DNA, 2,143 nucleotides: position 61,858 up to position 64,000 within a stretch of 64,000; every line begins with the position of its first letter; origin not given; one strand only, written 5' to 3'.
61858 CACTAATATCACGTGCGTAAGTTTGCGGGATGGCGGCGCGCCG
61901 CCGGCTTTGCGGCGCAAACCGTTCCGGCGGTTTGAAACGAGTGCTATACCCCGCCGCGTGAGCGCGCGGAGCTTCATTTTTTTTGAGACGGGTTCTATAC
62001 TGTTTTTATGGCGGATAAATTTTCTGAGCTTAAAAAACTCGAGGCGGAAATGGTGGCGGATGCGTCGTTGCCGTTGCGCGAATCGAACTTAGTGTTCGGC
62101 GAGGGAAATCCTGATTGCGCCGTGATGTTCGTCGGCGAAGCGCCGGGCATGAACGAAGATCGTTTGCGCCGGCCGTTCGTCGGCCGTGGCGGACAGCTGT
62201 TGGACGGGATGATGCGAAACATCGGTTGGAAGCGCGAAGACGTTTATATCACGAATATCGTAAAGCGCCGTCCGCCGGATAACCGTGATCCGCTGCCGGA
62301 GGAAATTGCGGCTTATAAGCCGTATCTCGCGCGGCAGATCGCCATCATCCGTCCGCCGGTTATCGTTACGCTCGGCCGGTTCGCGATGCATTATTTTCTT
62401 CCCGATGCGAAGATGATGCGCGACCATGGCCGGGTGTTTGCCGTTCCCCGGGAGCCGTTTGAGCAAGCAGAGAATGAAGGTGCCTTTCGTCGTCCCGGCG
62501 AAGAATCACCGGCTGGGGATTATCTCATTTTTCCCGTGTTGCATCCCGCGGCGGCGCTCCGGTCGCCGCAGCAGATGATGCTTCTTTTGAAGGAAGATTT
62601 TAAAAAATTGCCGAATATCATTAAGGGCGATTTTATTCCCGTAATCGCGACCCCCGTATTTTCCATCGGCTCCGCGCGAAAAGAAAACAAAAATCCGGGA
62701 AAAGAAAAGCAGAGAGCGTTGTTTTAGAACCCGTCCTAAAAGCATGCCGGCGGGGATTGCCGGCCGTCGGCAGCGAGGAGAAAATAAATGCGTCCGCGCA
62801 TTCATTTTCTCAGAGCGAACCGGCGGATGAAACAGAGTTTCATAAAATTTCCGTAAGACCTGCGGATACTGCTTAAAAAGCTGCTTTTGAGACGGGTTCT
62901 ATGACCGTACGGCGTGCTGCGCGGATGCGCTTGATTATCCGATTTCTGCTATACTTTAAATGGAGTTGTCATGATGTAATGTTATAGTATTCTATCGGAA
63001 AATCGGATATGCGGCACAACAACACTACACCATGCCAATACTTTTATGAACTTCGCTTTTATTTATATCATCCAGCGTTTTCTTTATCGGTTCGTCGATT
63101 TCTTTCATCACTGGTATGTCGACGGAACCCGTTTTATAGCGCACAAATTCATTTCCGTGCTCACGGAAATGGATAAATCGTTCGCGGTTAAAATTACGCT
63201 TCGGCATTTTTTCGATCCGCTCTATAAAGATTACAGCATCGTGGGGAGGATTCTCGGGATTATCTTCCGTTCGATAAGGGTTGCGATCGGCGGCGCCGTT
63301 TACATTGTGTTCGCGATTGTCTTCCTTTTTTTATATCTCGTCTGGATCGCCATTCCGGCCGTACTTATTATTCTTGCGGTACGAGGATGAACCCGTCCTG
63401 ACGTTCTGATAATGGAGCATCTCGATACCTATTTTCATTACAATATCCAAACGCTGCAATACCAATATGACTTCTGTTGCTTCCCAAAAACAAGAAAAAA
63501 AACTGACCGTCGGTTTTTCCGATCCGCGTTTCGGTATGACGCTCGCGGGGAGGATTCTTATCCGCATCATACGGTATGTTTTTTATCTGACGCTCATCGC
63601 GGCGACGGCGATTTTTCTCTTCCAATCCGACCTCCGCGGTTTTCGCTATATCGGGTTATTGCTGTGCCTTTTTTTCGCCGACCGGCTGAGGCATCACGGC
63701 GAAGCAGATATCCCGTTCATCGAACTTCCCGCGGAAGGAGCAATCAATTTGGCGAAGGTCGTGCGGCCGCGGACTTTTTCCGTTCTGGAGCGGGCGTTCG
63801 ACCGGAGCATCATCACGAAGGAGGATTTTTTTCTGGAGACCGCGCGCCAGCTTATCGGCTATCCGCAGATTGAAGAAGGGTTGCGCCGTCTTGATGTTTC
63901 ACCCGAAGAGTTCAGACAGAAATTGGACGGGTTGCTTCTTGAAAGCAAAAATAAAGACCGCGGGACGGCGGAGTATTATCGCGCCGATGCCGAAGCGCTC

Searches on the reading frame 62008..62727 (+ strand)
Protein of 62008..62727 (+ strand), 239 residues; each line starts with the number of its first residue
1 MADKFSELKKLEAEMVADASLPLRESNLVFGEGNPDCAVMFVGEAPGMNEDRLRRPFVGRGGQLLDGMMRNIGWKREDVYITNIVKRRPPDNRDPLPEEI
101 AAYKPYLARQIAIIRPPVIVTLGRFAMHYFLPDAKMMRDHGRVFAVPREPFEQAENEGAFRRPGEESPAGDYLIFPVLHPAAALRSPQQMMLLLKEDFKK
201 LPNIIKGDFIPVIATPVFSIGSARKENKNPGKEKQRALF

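Call 47: list_cluster_members(proteins=[window:62008-62727:+, window:63046-63390:+, window:61273-61812:+, window:58403-59722:+, L038:12197-13894:+, L038:14074-14637:-])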
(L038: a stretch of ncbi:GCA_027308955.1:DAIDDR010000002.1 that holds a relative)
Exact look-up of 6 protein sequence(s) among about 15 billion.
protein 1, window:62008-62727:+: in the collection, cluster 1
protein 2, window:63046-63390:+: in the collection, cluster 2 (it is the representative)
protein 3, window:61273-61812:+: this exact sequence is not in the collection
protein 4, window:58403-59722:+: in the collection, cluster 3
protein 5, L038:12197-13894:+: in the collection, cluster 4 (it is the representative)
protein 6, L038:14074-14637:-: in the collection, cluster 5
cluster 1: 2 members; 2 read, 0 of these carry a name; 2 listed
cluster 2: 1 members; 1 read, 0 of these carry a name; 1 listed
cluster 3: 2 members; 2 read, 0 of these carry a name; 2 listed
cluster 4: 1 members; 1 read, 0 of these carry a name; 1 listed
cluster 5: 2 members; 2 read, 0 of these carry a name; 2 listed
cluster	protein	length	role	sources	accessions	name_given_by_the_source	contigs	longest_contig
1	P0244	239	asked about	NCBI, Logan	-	-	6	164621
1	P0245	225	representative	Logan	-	-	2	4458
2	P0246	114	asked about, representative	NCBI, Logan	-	-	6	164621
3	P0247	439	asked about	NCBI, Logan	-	-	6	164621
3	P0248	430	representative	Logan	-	-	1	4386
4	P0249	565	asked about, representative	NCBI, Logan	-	-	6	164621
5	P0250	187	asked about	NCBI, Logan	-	-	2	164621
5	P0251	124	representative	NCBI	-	-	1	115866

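Call 48: find_encoding_contigs(protein=P0246, flank=10000, max_places=1)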
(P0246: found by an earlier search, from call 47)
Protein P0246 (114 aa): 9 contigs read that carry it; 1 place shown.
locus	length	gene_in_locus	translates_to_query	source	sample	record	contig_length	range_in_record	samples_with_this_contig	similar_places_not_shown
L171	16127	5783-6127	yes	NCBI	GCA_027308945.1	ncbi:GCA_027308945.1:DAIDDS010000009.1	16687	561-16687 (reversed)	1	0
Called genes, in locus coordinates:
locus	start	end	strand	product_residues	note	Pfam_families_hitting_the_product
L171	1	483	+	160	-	?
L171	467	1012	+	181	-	PF13671:AAA_33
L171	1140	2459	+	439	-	PF00206:Lyase_1, PF10397:ADSL_C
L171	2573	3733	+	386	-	PF01926:MMR_HSR1, PF02421:FeoB_N, PF06071:YchF-GTPase_C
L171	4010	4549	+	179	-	-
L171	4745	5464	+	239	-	PF03167:UDG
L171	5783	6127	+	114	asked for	-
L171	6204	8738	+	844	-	PF13401:AAA_22 (faint), PF00158:Sigma54_activat (faint), PF05729:NACHT (faint), PF13191:AAA_16 (faint), PF00004:AAA, PF07724:AAA_2, PF07728:AAA_5, PF10431:ClpB_D2-small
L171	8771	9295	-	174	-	-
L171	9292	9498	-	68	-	-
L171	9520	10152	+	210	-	PF04203:Sortase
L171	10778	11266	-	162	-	-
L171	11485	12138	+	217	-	PF02163:Peptidase_M50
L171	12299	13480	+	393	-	PF00704:Glyco_hydro_18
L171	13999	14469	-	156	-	-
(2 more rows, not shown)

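Call 49: find_encoding_contigs(protein=P0250, flank=10000, max_places=1)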
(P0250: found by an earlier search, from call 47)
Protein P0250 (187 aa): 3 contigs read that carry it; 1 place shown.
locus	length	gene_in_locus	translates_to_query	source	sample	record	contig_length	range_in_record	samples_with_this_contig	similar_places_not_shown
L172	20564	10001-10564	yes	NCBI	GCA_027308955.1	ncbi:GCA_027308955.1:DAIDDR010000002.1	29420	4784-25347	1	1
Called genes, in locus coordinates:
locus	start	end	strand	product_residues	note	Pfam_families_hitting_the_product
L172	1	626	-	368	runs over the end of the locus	PF02646:RmuC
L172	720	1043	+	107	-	PF00886:Ribosomal_S16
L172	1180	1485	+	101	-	PF13083:KH_KhpA-B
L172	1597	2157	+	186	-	PF08207:EFP_N, PF01132:EFP (weak), PF09285:Elong-fact-P_C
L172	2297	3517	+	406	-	PF02540:NAD_synthase (faint), PF03054:tRNA_Me_trans, PF24167:DUF7411 (weak), PF20259:tRNA_Me_trans_M, PF20258:tRNA_Me_trans_C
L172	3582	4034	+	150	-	-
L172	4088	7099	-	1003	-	PF00580:UvrD-helicase, PF13245:AAA_19, PF13604:AAA_30 (faint), PF13538:UvrD_C_2 (faint), PF13361:UvrD_C, PF01930:Cas_Cas4 (faint), PF12705:PDDEXK_1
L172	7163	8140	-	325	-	PF01018:GTP1_OBG, PF01926:MMR_HSR1, PF02421:FeoB_N (weak)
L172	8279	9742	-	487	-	PF13476:AAA_23 (faint), PF00005:ABC_tran, PF02463:SMC_N (faint), PF03193:RsgA_GTPase (faint), PF13555:AAA_29 (faint), PF20720:nSTAND3 (faint), PF03266:NTPase_1 (faint), PF00005:ABC_tran, +3 more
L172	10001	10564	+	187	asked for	-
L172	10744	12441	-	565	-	PF13328:HD_4, PF01966:HD, PF04607:RelA_SpoT, PF02824:TGS, PF01842:ACT (faint), PF13291:ACT_4, PF22629:ACT_AHAS_ss (weak)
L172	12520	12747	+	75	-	-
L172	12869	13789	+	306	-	PF03462:PCRF, PF00472:RF-1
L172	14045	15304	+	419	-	PF00587:tRNA-synt_2b, PF03129:HGTP_anticodon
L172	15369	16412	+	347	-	PF06723:MreB_Mbl, PF00022:Actin, PF11104:PilM_2 (faint), PF00012:HSP70, PF14450:FtsA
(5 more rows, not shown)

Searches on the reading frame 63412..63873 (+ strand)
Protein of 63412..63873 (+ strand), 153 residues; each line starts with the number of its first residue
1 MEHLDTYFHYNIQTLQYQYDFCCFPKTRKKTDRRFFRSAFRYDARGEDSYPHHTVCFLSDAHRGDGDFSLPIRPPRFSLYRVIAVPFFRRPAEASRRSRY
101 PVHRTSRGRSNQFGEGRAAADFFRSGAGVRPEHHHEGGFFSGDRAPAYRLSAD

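Call 46: find_encoding_contigs(protein=window:63412-63873:+, flank=10000, max_places=3)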
Protein window:63412-63873:+ (153 aa): no gene with exactly this product is on record in the collection.
